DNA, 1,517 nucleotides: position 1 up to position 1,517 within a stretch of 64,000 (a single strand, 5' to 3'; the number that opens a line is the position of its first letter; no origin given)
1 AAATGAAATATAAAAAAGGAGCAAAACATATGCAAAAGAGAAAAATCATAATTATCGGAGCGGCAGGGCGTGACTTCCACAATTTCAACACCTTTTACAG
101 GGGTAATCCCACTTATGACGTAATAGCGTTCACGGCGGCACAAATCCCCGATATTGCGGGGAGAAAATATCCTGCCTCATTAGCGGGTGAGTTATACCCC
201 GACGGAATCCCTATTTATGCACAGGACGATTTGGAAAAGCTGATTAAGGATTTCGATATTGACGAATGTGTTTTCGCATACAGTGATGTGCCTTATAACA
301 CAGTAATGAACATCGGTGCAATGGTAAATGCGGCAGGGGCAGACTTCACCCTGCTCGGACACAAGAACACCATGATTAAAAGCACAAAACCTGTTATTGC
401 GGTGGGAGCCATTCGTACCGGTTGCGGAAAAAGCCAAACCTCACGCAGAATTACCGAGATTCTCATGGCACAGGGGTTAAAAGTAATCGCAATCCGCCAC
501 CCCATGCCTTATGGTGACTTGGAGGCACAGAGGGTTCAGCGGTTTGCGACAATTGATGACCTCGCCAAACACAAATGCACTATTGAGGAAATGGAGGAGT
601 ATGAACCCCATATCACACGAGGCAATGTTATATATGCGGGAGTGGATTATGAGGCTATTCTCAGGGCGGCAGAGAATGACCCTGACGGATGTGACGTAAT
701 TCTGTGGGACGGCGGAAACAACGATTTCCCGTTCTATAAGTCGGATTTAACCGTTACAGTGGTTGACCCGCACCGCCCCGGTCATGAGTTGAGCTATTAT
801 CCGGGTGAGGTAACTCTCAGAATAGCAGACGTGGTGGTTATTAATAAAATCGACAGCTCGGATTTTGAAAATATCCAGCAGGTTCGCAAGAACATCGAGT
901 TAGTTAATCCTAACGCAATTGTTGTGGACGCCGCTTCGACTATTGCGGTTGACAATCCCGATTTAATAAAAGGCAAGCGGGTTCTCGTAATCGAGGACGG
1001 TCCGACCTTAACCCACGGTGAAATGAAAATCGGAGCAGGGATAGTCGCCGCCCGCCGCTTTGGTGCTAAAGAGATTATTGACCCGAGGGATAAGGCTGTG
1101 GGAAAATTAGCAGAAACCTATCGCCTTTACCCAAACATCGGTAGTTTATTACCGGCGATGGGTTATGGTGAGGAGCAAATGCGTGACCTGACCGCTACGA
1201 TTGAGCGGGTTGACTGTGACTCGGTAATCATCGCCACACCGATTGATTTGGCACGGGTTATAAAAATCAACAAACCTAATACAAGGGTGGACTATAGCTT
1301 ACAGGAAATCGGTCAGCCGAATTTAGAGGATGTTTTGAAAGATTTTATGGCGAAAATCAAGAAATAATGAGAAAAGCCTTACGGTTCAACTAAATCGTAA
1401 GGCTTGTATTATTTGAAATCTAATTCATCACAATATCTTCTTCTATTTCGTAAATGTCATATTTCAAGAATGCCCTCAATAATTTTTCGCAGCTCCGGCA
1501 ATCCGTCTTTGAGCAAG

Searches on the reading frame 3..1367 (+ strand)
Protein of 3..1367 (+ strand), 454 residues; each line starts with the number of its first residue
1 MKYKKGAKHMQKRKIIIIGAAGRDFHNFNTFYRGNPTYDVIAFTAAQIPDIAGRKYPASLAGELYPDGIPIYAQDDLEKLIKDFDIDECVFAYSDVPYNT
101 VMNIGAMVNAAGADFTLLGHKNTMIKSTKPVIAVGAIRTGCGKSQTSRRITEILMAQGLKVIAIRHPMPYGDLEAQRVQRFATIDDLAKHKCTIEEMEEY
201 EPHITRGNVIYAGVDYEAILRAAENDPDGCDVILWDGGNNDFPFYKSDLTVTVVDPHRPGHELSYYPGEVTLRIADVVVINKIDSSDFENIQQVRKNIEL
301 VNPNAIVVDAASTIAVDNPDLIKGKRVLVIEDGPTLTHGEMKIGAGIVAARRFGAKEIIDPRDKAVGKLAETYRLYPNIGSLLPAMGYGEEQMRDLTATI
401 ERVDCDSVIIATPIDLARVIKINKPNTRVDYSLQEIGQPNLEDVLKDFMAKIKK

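Call 83: find_encoding_contigs(protein=window:3-1367:+, flank=10000, max_places=1)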
Protein window:3-1367:+ (454 aa): no gene with exactly this product is on record in the collection.
